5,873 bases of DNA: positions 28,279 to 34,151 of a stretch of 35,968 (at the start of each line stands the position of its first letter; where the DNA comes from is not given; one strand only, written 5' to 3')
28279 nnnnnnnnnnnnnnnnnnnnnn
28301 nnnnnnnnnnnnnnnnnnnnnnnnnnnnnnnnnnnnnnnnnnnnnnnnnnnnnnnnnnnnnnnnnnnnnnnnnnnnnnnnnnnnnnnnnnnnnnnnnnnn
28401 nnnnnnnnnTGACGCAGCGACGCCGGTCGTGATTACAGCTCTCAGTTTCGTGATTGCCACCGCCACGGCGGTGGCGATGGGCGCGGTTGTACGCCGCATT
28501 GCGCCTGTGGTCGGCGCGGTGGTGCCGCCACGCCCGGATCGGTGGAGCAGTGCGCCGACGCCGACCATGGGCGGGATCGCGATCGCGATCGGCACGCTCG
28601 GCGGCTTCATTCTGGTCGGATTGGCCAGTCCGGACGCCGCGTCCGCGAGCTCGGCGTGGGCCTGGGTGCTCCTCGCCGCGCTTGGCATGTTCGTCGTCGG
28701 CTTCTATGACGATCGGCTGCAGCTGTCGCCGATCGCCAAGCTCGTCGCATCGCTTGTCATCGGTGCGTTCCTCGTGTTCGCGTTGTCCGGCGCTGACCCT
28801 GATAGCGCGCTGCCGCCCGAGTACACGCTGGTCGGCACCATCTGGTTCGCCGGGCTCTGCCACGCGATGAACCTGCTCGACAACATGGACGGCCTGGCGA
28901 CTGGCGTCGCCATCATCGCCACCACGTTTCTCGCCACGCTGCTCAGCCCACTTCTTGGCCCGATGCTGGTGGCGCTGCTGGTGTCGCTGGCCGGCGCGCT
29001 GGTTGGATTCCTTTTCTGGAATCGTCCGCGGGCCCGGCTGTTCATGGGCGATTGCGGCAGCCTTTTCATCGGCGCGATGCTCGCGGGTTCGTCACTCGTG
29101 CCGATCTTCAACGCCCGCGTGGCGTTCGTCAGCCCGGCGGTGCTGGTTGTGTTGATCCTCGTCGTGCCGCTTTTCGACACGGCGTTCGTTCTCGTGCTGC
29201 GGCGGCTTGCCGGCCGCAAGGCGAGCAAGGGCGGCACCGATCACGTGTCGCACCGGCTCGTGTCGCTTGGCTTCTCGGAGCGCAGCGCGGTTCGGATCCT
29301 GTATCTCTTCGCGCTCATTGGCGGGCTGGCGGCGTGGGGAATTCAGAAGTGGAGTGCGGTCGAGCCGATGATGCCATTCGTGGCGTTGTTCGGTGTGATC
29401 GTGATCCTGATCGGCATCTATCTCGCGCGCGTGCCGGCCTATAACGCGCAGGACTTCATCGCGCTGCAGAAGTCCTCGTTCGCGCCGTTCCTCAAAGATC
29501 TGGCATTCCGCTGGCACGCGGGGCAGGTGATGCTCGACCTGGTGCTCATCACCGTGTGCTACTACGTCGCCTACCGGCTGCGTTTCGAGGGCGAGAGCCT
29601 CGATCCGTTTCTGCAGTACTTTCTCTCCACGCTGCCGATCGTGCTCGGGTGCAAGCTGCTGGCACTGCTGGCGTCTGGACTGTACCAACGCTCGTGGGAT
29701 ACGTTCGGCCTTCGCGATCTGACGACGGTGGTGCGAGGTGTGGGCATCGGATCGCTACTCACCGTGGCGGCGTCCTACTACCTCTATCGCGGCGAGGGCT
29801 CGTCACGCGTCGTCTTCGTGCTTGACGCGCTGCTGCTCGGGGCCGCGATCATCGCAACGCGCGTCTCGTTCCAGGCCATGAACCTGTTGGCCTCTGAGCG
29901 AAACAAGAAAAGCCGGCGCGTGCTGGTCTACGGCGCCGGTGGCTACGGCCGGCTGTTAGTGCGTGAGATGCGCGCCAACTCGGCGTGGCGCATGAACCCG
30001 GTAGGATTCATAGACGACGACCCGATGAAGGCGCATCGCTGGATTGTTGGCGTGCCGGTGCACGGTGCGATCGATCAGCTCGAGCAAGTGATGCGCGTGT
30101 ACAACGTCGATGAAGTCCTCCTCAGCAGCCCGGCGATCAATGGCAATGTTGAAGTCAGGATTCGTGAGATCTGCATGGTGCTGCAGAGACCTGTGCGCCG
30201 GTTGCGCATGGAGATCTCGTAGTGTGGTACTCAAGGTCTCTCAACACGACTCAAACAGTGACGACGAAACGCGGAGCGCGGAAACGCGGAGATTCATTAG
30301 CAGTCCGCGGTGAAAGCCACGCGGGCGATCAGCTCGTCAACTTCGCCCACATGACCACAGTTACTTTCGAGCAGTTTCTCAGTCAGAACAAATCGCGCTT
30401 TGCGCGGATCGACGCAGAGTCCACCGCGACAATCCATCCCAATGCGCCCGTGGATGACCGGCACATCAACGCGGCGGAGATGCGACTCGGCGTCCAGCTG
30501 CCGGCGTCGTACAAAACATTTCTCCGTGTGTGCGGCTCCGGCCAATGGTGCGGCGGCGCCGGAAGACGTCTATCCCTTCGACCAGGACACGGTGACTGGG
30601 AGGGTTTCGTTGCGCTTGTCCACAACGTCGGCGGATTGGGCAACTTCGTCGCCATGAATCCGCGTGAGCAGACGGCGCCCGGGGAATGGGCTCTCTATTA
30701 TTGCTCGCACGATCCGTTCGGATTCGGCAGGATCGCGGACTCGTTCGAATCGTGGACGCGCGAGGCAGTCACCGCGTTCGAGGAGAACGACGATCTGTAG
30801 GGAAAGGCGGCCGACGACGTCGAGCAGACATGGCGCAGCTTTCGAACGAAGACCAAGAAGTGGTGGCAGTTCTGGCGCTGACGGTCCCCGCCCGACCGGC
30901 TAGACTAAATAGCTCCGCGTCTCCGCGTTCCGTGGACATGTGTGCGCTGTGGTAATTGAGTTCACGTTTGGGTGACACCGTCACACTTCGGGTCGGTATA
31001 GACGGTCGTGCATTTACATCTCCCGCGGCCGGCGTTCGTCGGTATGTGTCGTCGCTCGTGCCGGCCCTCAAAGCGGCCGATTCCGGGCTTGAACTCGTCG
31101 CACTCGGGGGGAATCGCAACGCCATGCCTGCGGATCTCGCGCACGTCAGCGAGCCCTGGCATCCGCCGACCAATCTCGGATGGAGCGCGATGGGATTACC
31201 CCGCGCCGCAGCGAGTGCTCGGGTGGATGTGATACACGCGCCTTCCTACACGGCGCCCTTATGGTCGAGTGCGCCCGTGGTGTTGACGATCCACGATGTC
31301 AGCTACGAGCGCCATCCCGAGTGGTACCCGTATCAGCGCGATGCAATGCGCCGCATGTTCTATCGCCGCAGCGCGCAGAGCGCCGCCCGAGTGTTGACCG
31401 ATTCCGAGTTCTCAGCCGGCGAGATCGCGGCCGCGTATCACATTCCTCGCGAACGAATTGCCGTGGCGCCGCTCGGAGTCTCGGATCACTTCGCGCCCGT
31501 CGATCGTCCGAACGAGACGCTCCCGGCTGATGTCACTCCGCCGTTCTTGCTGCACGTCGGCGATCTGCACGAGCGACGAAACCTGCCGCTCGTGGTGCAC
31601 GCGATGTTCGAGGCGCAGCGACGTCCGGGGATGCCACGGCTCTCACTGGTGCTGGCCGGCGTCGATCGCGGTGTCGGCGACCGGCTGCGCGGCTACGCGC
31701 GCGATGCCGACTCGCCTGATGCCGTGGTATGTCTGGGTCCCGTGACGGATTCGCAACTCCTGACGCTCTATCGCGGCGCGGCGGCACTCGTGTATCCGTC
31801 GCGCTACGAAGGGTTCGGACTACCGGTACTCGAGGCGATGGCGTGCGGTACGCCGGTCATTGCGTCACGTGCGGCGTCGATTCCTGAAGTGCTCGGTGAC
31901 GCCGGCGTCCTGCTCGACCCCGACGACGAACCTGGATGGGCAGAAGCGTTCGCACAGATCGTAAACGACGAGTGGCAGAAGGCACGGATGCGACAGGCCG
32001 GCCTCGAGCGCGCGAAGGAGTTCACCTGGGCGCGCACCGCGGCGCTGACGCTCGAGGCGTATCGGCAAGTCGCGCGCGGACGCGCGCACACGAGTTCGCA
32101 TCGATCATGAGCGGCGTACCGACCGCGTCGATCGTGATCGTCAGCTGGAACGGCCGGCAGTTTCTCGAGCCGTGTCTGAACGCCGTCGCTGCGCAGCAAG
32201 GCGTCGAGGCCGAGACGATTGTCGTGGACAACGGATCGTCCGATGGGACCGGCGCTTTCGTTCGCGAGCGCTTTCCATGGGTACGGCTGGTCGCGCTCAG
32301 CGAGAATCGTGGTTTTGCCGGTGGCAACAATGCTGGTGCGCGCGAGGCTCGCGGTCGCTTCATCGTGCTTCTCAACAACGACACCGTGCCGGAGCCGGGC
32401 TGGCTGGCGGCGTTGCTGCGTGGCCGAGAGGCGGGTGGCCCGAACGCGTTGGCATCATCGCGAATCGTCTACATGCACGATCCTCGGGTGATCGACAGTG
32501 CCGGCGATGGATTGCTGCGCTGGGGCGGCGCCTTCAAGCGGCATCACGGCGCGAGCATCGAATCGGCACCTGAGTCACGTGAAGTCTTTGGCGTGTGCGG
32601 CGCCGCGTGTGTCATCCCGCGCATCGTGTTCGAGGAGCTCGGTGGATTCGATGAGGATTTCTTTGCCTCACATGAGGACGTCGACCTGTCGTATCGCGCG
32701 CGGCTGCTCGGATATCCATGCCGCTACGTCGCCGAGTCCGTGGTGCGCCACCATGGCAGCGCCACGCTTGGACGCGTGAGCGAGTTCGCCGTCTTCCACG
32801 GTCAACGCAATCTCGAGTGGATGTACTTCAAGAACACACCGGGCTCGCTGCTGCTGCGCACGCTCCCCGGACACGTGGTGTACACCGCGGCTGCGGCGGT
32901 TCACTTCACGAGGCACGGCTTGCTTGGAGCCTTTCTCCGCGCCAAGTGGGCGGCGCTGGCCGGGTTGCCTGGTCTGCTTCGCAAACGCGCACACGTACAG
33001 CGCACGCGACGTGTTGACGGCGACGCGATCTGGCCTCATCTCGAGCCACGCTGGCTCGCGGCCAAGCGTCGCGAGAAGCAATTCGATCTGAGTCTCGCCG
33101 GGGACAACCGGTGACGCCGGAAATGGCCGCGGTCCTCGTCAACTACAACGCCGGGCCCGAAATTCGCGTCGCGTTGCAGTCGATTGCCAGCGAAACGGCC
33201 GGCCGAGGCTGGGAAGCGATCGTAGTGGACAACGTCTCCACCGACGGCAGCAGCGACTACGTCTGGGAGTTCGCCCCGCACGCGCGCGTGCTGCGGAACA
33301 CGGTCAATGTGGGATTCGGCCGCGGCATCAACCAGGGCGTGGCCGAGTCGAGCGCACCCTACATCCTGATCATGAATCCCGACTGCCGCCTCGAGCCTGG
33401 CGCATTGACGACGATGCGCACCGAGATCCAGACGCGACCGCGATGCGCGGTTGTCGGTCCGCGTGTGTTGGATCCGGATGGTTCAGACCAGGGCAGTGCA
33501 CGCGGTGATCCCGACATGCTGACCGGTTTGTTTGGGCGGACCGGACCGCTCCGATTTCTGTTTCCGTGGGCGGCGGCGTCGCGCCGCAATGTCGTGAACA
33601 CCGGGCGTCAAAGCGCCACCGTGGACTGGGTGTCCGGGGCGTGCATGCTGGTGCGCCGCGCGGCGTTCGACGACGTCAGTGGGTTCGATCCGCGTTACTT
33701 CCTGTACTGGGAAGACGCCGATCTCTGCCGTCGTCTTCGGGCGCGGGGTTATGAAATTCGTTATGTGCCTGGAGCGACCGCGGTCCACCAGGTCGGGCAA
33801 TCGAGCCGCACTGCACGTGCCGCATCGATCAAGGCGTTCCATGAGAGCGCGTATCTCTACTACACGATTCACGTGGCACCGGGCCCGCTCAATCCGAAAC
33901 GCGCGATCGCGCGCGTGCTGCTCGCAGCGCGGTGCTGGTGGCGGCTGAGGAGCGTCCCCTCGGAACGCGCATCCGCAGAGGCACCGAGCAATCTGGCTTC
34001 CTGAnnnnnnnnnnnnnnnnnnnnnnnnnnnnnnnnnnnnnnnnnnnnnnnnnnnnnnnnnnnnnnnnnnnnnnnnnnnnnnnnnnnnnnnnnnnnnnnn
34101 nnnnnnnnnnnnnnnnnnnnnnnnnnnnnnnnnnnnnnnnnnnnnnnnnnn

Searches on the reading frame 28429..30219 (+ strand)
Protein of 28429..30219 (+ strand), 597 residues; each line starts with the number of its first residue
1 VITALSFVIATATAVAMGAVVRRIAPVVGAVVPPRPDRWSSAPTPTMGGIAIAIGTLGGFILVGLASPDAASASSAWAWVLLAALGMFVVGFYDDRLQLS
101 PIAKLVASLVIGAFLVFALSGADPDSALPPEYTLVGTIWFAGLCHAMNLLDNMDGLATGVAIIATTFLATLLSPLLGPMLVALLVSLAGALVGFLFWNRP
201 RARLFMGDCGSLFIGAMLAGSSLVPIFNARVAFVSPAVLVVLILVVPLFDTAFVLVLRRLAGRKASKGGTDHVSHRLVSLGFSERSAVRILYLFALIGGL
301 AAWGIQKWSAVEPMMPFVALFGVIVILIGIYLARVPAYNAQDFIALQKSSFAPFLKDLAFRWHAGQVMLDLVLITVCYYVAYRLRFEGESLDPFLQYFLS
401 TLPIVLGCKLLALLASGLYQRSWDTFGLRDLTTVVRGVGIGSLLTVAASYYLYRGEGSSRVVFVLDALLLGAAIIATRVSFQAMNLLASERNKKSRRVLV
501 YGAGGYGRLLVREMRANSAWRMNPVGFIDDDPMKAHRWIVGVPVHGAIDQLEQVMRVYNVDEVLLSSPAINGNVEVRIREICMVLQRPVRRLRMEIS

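Call 11: search_protein_families(library=pfam, proteins=[window:28429-30219:+], max_evalue=0.01)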
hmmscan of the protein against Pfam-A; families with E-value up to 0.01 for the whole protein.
window:28429-30219:+ (597 aa): 3 families
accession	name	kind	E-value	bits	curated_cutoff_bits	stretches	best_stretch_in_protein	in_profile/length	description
PF00953.26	Glycos_transf_4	-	3.7e-28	99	27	1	78-223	2-157/160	Glycosyl transferase family 4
PF13727.12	CoA_binding_3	-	4e-14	53.5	25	1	417-568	4-150/175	CoA-binding domain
PF17836.7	PglD_N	-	0.00062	20.7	23.4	1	497-553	1-52/78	PglD N-terminal domain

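Call 12: search_protein_families(library=ncbifam, proteins=[window:28429-30219:+], max_evalue=0.1)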
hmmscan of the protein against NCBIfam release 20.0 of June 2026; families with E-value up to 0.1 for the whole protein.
window:28429-30219:+ (597 aa): 10 families
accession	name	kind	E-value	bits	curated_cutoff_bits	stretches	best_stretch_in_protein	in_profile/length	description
TIGR03023.1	WcaJ_sugtrans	equivalog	2.7e-20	73.1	410.75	1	369-584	2-215/453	undecaprenyl-phosphate glucose phosphotransferase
TIGR03025.1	EPS_sugtrans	subfamily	2.9e-19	69.6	295.55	1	368-574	1-203/445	exopolysaccharide biosynthesis polyprenyl glycosylphosphotransferase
TIGR02380.1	ECA_wecA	exception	1.3e-16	60.7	326.05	1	12-328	9-327/346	UDP-N-acetylglucosamine--undecaprenyl-phosphate N-acetylglucosaminephosphotransferase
NF053644.1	MraY_archaea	equivalog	5.9e-15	55.4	450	1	138-252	186-293/340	pseudomurein biosynthesis MraY family phospho-N-acetylmuramoyl-pentapeptide-transferase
TIGR00445.1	mraY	equivalog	3.8e-12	46.3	192.05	1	40-246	31-265/321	phospho-N-acetylmuramoyl-pentapeptide-transferase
TIGR03013.1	EpsB_2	subfamily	1.2e-07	31.2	393.35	1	370-566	3-192/443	TIGR03013 family XrtA/PEP-CTERM system glycosyltransferase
TIGR03022.1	WbaP_sugtrans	subfamily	3.7e-07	29.8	403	1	368-571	3-200/456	undecaprenyl-phosphate galactose phosphotransferase WbaP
TIGR03570.1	NeuD_NnaD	subfamily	0.00023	20.8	160.8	1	498-554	2-55/202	NeuD/PglB/VioB family sugar acetyltransferase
NF001319.0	PRK00258.3-3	equivalog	0.0057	15.7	252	1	483-565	110-189/279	shikimate dehydrogenase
NF047322.1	HK_morpho_MacS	equivalog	0.023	13.9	300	1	72-195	32-159/367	MacS family sensor histidine kinase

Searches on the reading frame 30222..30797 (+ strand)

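Call 11: search_protein_families(library=pfam, proteins=[window:30222-30797:+], max_evalue=0.01)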
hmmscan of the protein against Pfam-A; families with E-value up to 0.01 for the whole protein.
window:30222-30797:+ (192 aa): 3 families
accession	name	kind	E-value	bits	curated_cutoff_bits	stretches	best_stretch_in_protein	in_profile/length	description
PF09346.15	SMI1_KNR4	-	8.9e-11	42.9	25.4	1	76-179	1-123/125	SMI1 / KNR4 family (SUKH-1)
PF14568.11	SUKH_6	-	7.4e-06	26.9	27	1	81-112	3-34/119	SMI1-KNR4 cell-wall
PF14567.11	SUKH_5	-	8.4e-06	26.1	27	1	67-110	12-55/142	SMI1-KNR4 cell-wall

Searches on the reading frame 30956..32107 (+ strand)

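Call 11: search_protein_families(library=pfam, proteins=[window:30956-32107:+], max_evalue=0.01)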
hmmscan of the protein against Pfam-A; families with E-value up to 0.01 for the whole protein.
window:30956-32107:+ (384 aa): 6 families
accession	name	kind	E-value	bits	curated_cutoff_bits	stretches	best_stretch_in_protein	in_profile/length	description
PF00534.26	Glycos_transf_1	-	9.4e-28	97.3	26.4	1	190-349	10-169/172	Glycosyl transferases group 1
PF13692.12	Glyco_trans_1_4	-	1.6e-26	93.7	27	1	196-338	2-142/142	Glycosyl transferases group 1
PF13439.12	Glyco_transf_4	-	2.3e-17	64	28.5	1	26-176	3-167/170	Glycosyltransferase Family 4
PF20706.3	GT4-conflict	-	1.1e-14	54.7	26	1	184-363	187-383/385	Family 4 Glycosyltransferase in conflict systems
PF13579.12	Glyco_trans_4_4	-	8e-13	49.5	29.7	1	26-174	2-158/158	Glycosyl transferase 4-like domain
PF13524.12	Glyco_trans_1_2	-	1.9e-07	31.5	25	1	229-364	15-141/144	Glycosyl transferase-like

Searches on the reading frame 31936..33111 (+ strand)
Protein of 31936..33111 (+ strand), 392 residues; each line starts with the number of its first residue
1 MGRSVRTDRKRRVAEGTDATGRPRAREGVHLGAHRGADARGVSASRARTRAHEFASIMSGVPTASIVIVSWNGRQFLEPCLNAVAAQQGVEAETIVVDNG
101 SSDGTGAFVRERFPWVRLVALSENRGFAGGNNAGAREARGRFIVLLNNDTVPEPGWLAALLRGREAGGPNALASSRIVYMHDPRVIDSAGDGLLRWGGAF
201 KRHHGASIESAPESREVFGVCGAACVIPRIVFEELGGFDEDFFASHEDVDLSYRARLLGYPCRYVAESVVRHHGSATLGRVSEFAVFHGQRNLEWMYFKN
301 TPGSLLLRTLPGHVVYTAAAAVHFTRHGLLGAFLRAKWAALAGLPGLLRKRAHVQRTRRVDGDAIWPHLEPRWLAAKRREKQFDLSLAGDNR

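Call 11: search_protein_families(library=pfam, proteins=[window:31936-33111:+], max_evalue=0.01)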
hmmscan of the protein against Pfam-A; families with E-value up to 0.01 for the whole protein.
window:31936-33111:+ (392 aa): 4 families
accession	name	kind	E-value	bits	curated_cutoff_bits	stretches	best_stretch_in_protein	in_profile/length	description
PF00535.33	Glycos_transf_2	-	1.7e-23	83.8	23.3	1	65-235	1-167/168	Glycosyl transferase family 2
PF13641.12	Glyco_tranf_2_3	-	2.5e-17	64.1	27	1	63-277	2-216/230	Glycosyltransferase like family 2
PF13632.12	Glyco_trans_2_3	-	7.7e-11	42.6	27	1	142-300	1-144/198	Glycosyl transferase family group 2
PF10111.15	Glyco_tranf_2_2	-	7.1e-05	22.9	27.3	1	73-254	11-198/276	Glycosyltransferase like family 2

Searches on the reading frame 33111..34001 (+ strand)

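Call 11: search_protein_families(library=pfam, proteins=[window:33111-34001:+], max_evalue=0.01)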
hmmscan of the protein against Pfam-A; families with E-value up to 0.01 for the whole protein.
window:33111-34001:+ (297 aa): 6 families
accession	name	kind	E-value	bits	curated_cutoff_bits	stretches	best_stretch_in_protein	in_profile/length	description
PF00535.33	Glycos_transf_2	-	4.4e-20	72.7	23.3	1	8-161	3-163/168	Glycosyl transferase family 2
PF13641.12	Glyco_tranf_2_3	-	9.7e-12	45.8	27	1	3-231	1-216/230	Glycosyltransferase like family 2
PF13632.12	Glyco_trans_2_3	-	1.5e-11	44.9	27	1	84-231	1-127/198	Glycosyl transferase family group 2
PF13506.12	Glyco_transf_21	-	2.5e-06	27.5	21.7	1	74-233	23-160/174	Glycosyl transferase family 21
PF02709.20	Glyco_transf_7C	-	9e-05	22.5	23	1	176-221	21-67/78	N-terminal domain of galactosyltransferase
PF10111.15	Glyco_tranf_2_2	-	0.0062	16.5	27.3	0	35-213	31-203/276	Glycosyltransferase like family 2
